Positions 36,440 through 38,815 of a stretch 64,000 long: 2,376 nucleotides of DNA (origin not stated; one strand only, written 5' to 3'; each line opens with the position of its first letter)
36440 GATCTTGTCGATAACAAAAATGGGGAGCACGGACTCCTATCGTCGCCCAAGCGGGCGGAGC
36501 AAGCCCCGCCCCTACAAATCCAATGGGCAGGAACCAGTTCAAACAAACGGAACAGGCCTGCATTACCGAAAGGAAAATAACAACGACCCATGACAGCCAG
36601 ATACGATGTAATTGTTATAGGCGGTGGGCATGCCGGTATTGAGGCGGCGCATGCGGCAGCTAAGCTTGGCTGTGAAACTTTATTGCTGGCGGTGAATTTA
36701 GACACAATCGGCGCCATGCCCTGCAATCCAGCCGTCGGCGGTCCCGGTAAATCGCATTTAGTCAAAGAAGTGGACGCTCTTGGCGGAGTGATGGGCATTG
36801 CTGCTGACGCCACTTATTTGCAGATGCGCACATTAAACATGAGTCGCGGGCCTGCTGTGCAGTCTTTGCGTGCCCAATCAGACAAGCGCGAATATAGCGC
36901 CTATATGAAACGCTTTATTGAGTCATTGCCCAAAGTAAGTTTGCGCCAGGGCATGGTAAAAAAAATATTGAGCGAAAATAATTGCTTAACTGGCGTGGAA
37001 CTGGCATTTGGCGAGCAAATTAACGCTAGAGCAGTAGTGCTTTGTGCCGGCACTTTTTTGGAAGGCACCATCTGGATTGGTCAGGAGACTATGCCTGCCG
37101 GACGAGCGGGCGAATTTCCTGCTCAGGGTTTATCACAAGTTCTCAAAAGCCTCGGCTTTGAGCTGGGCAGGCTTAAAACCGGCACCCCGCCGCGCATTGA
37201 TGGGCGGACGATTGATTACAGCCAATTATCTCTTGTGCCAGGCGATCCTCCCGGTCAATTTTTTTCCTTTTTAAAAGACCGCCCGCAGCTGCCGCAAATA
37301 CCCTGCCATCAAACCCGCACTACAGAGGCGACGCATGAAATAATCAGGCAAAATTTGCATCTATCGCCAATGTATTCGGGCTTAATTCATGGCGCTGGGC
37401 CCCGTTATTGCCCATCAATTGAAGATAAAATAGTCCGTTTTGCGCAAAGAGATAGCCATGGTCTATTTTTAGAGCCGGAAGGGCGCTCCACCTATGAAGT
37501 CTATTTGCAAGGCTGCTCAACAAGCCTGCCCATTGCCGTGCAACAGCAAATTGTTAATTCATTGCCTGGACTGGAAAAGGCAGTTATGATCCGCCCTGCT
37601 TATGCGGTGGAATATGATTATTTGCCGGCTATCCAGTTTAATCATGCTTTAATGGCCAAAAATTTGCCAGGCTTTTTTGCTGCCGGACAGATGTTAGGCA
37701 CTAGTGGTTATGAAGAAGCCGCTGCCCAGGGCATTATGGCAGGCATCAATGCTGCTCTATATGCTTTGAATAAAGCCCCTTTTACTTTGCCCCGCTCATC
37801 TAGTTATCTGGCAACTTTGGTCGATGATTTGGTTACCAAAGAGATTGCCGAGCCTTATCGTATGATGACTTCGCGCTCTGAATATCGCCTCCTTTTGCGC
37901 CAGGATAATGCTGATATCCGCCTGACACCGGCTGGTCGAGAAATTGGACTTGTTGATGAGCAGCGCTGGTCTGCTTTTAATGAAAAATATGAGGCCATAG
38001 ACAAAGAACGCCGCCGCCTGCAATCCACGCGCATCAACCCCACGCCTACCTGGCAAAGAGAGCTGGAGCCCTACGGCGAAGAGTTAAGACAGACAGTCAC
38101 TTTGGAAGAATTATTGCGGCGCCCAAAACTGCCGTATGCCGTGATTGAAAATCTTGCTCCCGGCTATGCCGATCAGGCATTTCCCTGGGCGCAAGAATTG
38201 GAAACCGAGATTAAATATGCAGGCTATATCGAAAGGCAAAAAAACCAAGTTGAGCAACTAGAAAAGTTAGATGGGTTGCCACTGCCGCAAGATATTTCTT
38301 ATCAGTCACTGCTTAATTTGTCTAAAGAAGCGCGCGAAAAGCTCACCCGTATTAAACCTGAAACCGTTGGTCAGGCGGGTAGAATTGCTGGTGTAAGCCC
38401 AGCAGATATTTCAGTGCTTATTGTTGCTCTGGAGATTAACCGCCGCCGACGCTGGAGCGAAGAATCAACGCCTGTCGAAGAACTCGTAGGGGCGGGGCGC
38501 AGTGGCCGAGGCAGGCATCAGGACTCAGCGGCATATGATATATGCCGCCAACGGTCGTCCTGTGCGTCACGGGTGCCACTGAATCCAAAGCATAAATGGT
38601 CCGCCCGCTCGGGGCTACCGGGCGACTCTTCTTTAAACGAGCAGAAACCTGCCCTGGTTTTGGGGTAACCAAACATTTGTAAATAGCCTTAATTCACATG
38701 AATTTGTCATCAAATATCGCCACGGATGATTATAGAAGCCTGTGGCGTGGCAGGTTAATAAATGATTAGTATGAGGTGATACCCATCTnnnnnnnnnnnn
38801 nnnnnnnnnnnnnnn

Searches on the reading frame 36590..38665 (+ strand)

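Call 41: search_protein_families(library=pfam, proteins=[L012:13040-14326:+, L012:14448-15968:+, L012:16044-17429:+, L012:2049-2336:+], max_evalue=0.01)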
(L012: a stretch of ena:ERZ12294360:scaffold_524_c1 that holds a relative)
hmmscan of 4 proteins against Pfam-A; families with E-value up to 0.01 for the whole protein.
L012:13040-14326:+ (429 aa): 0 families

L012:14448-15968:+ (507 aa): 0 families

L012:16044-17429:+ (462 aa): 0 families

L012:2049-2336:+ (96 aa): 0 families

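Call 62: search_protein_families(library=pfam, proteins=[window:36590-38665:+], max_evalue=0.001)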
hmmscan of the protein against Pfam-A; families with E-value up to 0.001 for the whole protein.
window:36590-38665:+ (692 aa): 7 families
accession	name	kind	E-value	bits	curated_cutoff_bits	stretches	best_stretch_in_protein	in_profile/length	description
PF01134.28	GIDA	-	4.2e-156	520.3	22.1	1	6-395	1-390/391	Glucose inhibited division protein A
PF13932.14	SAM_GIDA_C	-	1.7e-22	79.4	27.1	1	555-611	1-57/57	tRNA modifying enzyme MnmG/GidA C-terminal helical bundle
PF21680.2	GIDA_C_1st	-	3.8e-22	79.3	24.7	1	457-551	1-96/96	tRNA modifying enzyme MnmG/GidA C-terminal helical domain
PF07992.20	Pyr_redox_2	-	1.2e-05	25.3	26.1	1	5-34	1-30/291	Pyridine nucleotide-disulphide oxidoreductase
PF12831.13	FAD_oxidored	-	2.6e-05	24.1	27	1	6-34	1-29/416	FAD dependent oxidoreductase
PF01266.30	DAO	-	0.00049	20.2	27.9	0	6-33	1-28/353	FAD dependent oxidoreductase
PF01262.27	AlaDh_PNT_C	-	0.00064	19.6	23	0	6-39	30-63/214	Alanine dehydrogenase/PNT, C-terminal domain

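Call 101: search_protein_families(library=phrogs, proteins=[L012:2508-4100:+, L012:4217-5146:+, L012:5223-5969:+, L012:6078-6545:+, L012:6715-7338:+, L012:7451-7915:+, L012:2049-2336:+], max_evalue=0.001)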
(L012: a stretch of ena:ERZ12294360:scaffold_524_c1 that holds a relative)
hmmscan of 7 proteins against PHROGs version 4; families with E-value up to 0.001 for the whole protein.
L012:2508-4100:+ (531 aa): 1 family
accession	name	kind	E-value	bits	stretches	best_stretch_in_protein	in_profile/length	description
phrog_448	-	other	2.4e-07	31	1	70-331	54-373/500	nicotinamide phosphoribosyl transferase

L012:4217-5146:+ (310 aa): 1 family
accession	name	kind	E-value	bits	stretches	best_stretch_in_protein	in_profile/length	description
phrog_619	-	other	8.5e-17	62.2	1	31-283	13-264/282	ribose-phosphate pyrophosphokinase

L012:5223-5969:+ (249 aa): 0 families

L012:6078-6545:+ (156 aa): 0 families

L012:6715-7338:+ (208 aa): 0 families

L012:7451-7915:+ (155 aa): 0 families

L012:2049-2336:+ (96 aa): 0 families
